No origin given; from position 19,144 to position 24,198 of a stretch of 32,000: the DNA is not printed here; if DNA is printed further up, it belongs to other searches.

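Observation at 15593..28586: Atypical type VII secretion-like operon: EssC + YukD + small helical proteins, but no recognisable EsaA/EssA/EssB or toxins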

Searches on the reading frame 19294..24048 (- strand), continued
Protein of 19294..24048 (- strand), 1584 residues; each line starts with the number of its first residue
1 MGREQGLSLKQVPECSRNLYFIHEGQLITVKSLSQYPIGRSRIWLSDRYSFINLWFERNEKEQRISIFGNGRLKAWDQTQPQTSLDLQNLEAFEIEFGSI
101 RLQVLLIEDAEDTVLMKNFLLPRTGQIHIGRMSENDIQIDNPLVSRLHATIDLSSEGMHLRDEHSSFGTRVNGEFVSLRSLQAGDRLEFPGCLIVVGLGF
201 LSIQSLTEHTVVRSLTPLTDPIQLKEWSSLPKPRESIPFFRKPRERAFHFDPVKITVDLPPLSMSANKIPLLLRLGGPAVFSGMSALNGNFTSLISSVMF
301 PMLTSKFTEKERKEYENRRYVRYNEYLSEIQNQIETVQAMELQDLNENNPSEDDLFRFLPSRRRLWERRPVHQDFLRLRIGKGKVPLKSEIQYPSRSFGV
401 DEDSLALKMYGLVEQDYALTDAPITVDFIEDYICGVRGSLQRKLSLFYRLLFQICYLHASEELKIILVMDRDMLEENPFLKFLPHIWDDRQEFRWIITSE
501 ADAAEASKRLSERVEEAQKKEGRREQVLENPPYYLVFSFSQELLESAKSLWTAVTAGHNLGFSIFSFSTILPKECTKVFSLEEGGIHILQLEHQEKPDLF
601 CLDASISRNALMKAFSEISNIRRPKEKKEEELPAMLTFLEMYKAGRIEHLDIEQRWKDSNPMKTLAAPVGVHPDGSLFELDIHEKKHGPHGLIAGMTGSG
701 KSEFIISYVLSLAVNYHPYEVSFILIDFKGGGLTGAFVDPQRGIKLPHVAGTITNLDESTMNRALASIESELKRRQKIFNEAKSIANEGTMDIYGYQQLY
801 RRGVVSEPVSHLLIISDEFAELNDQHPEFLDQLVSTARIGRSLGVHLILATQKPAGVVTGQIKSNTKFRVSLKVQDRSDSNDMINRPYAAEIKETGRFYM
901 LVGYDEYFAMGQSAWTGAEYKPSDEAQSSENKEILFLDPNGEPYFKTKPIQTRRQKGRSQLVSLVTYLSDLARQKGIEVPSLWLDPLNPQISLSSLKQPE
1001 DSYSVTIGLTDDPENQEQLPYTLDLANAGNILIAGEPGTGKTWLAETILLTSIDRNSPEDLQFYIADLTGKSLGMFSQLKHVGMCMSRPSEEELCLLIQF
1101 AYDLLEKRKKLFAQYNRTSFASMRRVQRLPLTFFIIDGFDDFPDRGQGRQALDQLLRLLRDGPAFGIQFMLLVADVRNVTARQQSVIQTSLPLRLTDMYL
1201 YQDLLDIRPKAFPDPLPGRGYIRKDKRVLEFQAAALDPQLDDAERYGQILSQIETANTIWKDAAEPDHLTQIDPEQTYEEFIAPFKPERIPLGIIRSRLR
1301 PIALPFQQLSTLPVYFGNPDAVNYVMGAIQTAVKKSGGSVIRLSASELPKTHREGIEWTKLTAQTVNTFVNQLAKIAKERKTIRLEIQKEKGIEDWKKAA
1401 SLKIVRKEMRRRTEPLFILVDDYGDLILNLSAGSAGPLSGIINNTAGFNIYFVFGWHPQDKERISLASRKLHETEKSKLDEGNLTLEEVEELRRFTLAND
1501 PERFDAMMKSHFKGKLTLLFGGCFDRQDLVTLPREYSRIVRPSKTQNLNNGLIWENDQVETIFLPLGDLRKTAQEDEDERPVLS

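Call 26: find_encoding_contigs(protein=P0012, flank=10000, max_places=2)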
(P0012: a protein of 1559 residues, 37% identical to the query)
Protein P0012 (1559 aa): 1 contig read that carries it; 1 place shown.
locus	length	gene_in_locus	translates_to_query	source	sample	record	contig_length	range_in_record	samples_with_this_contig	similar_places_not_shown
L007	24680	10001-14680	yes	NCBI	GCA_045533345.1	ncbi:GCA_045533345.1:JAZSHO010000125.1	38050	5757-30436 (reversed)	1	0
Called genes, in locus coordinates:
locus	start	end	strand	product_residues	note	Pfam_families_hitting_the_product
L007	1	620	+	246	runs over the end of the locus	PF00142:Fer4_NifH (weak), PF01656:CbiA, PF02374:ArsA_ATPase (weak), PF06564:CBP_BcsQ (faint), PF09140:MipZ, PF10609:ParA, PF13614:AAA_31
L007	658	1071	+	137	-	PF02142:MGS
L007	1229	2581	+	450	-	PF13393:tRNA-synt_His, PF00587:tRNA-synt_2b (faint), PF03129:HGTP_anticodon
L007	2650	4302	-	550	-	PF00128:Alpha-amylase, PF14701:hDGE_amylase (faint)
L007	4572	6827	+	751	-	PF16875:Glyco_hydro_36N, PF02065:Melibiase, PF16874:Glyco_hydro_36C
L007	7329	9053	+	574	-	-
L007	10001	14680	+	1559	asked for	PF00498:FHA, PF16697:Yop-YscD_cpl (weak), PF01580:FtsK_SpoIIIE, PF13401:AAA_22 (faint), PF13555:AAA_29 (faint), PF01580:FtsK_SpoIIIE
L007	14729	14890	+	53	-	-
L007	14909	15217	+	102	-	-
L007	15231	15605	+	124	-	-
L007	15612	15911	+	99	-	-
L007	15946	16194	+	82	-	PF08817:YukD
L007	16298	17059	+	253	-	PF00481:PP2C, PF13672:PP2C_2, PF07228:SpoIIE (weak)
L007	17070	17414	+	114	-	-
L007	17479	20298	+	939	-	PF00069:Pkinase, PF07714:PK_Tyr_Ser-Thr, PF01556:DnaJ_C, PF08305:NPCBM, PF25390:WD40_RLD, PF13540:RCC1_2, PF25390:WD40_RLD, PF13540:RCC1_2 (weak)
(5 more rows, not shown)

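Call 28: find_related_loci(query=A1, collection=genome_contigs, flank=10000)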
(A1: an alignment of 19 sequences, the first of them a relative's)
Query A1 (1584 aa) in genome_contigs; peptide patterns used: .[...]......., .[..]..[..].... (x = any residue, [..] = any of these).
600 stretches matched a pattern (row limit reached: there are more); 583 encode a relative of the query (tblastn E <= 1e-3); the best 80 are kept; 80 distinct loci.
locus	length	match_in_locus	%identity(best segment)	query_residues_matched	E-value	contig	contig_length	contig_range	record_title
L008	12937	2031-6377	38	115-1584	0e+0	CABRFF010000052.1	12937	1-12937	MAG TPA_asm: uncultured Clostridiales bacterium isolate MGYG-HGUT-01204 genome assembly, contig: GUT_GENOME092360_52, wh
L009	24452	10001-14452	37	93-1583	0e+0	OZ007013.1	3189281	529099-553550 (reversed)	MAG: uncultured Faecalibacterium sp. isolate 6755_HET_CTRL_contig_16021_metaflye_large MAG genome assembly, chromosome:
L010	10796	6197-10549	37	118-1583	0e+0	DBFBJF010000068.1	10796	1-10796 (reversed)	MAG TPA_asm: Candidatus Merdiplasma sp. isolate MAG3870 k141_4932, whole genome shotgun sequence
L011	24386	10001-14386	37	115-1583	0e+0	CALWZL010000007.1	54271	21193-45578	MAG: uncultured Faecalibacterium sp. isolate BRZ_NP__bin3 genome assembly, contig: BRZ_NP__NODE_527_length_54271_cov_24.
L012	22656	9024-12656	37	129-1314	0e+0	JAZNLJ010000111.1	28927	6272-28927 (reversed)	MAG: Acutalibacteraceae bacterium isolate T1900044670_TS20190136.MAGScoT_cleanbin_000078 SGB_1583_k141_1834974, whole ge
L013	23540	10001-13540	39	87-1234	0e+0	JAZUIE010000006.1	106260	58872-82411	MAG: Acutalibacteraceae bacterium isolate T1900045267_TH20190037.MAGScoT_cleanbin_000002 SGB_5879_k141_1734378, whole ge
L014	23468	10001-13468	37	125-1234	0e+0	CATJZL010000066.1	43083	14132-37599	MAG: uncultured Bacilli bacterium isolate iMGMC-998_1678881699 genome assembly, contig: MegahitA5_6437, whole genome sho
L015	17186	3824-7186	37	121-1197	0e+0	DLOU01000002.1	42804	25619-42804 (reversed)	MAG TPA_asm: Bacillales bacterium UBA7476 UBA7476_contig_697, whole genome shotgun sequence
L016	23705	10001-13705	35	119-1325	0e+0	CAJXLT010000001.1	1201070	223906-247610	MAG TPA_asm: uncultured Paenibacillaceae bacterium isolate SRR6201619_bin.6_MetaBAT_v2.12.1_MAG genome assembly, contig:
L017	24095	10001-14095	34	127-1467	0e+0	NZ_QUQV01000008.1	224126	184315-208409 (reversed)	Bacillus sp. HNG NODE_8_length_224126_cov_100.532819, whole genome shotgun sequence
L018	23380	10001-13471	37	124-1234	0e+0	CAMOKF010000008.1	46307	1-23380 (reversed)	MAG: uncultured Firmicutes bacterium isolate SRR873608_bin.62_metaWRAP_v1.3_MAG genome assembly, contig: NODE_1703_lengt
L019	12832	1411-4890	37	121-1234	0e+0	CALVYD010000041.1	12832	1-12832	MAG: uncultured Bacilli bacterium isolate BRZ_GP__bin21 genome assembly, contig: BRZ_GP__NODE_4473_length_12832_cov_59.7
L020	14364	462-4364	35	80-1365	0e+0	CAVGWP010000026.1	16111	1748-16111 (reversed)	bacterium isolate H07675-L1_cleanbin_000027 genome assembly, contig: Spades_H07675-L1_contig_2979, whole genome shotgun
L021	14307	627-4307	36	109-1308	0e+0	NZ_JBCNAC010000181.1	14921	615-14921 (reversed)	Neobacillus rhizosphaerae strain NRS-387 NRS_0387_contig_0000184, whole genome shotgun sequence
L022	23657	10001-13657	36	53-1236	0e+0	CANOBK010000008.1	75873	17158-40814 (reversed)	MAG TPA_asm: uncultured Bacillales bacterium isolate SRR19759455_bin.3_metawrap_v1.3_MAG genome assembly, contig: NODE.6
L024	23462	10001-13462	37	125-1246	0e+0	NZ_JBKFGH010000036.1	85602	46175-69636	Neobacillus sp. LXY-4 contig36, whole genome shotgun sequence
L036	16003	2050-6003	34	15-1314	0e+0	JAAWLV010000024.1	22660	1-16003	MAG: Hungatella sp. isolate ABMPRH_202_3 SL341411_scaffold_5702, whole genome shotgun sequence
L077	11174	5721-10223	35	118-1584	0e+0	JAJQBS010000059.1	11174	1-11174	MAG: Lachnospiraceae bacterium isolate C.4_5 NODE_860_length_11174_cov_16.508679, whole genome shotgun sequence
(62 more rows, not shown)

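Call 33: find_encoding_contigs(protein=P0004, flank=10000, max_places=1)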
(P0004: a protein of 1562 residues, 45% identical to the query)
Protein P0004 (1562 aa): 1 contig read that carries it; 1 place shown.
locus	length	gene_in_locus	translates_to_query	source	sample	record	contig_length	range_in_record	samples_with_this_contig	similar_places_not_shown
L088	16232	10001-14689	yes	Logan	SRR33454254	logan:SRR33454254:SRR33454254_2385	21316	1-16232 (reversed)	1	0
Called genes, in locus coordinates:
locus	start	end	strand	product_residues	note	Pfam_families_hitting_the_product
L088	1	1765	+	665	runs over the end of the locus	PF00069:Pkinase, PF01636:APH (faint), PF07714:PK_Tyr_Ser-Thr, PF13428:TPR_14 (faint), PF13174:TPR_6 (faint), PF23914:TPR_CcmH_CycH (faint), PF14559:TPR_19, PF13424:TPR_12 (weak), +4 more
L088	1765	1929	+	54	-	-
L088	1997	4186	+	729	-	PF13240:Zn_Ribbon_1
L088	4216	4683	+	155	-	PF08239:SH3_3 (weak)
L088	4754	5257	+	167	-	PF01155:HypA (faint), PF17032:Zn_ribbon_15 (faint), PF13240:Zn_Ribbon_1 (weak), PF13248:Zn_ribbon_3 (faint), PF24463:DUF7577 (faint), PF12773:DZR, PF13240:Zn_Ribbon_1 (weak)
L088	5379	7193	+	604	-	PF13240:Zn_Ribbon_1, PF13248:Zn_ribbon_3 (weak), PF17032:Zn_ribbon_15 (faint), PF18912:DZR_2 (faint), PF24460:DUF7575 (faint), PF24463:DUF7577 (faint), PF12773:DZR, PF13240:Zn_Ribbon_1 (weak)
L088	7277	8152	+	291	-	PF12773:DZR, PF13240:Zn_Ribbon_1 (weak), PF17032:Zn_ribbon_15 (faint), PF24460:DUF7575 (weak), PF12773:DZR (weak), PF13240:Zn_Ribbon_1, PF13248:Zn_ribbon_3 (weak), PF24463:DUF7577 (weak), +1 more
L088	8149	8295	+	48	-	-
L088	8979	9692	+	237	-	PF13240:Zn_Ribbon_1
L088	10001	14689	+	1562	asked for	PF00498:FHA, PF00005:ABC_tran (faint), PF01935:DUF87 (faint), PF01580:FtsK_SpoIIIE, PF13555:AAA_29 (faint), PF01580:FtsK_SpoIIIE, PF05729:NACHT (weak), PF13401:AAA_22 (weak)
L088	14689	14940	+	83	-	PF08817:YukD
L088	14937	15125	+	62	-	-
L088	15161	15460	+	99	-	-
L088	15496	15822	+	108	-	-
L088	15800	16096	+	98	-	-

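Call 34: find_encoding_contigs(protein=P0005, flank=10000, max_places=1)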
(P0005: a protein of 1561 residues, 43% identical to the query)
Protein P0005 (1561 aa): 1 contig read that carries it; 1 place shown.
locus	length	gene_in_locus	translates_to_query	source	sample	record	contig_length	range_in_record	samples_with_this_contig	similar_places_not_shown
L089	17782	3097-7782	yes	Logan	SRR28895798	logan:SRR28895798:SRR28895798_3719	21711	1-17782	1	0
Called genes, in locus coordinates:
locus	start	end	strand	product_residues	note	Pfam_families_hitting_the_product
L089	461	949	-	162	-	-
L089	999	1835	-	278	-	-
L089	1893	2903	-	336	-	PF12773:DZR, PF13240:Zn_Ribbon_1 (faint)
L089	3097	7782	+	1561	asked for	PF00498:FHA, PF16697:Yop-YscD_cpl (weak), PF13191:AAA_16 (faint), PF01580:FtsK_SpoIIIE, PF01935:DUF87 (faint), PF13401:AAA_22 (faint), PF13555:AAA_29 (faint), PF01580:FtsK_SpoIIIE, +2 more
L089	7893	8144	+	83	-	-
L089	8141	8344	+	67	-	-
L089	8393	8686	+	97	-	-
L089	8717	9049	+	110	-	-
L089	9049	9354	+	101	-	-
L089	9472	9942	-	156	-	PF17032:Zn_ribbon_15 (faint), PF09297:Zn_ribbon_NUD (faint), PF13248:Zn_ribbon_3 (weak), PF24460:DUF7575 (faint), PF12773:DZR, PF13240:Zn_Ribbon_1 (weak)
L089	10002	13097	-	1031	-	PF13240:Zn_Ribbon_1 (weak)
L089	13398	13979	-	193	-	PF13240:Zn_Ribbon_1 (weak)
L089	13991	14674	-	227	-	PF13240:Zn_Ribbon_1 (weak)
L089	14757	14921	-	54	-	-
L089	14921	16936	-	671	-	PF00069:Pkinase, PF07714:PK_Tyr_Ser-Thr, PF01535:PPR (faint), PF07719:TPR_2 (faint), PF13424:TPR_12 (faint), PF12895:ANAPC3 (weak), PF12895:ANAPC3 (weak), PF14559:TPR_19 (weak), +3 more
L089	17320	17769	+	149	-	PF16697:Yop-YscD_cpl, PF00498:FHA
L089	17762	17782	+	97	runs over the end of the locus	-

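Call 35: find_encoding_contigs(protein=P0014, flank=10000, max_places=1)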
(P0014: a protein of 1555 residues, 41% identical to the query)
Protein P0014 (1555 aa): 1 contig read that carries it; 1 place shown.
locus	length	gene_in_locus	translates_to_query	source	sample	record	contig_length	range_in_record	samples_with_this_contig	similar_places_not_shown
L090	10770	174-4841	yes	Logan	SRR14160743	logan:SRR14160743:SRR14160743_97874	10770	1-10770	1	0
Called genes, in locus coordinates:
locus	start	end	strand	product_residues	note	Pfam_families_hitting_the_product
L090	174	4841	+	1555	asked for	PF00498:FHA (weak), PF01580:FtsK_SpoIIIE, PF13191:AAA_16 (faint), PF25199:nSTAND_NTPase5 (faint), PF01580:FtsK_SpoIIIE, PF05729:NACHT (weak), PF13401:AAA_22 (weak)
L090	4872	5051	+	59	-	-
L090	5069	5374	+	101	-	-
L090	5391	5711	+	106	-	-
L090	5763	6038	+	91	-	-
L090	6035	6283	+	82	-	PF08817:YukD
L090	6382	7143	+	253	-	PF00481:PP2C, PF13672:PP2C_2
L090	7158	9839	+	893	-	PF00069:Pkinase, PF07714:PK_Tyr_Ser-Thr, PF02368:Big_2 (weak), PF07523:Big_3, PF18998:Flg_new_2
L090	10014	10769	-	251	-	?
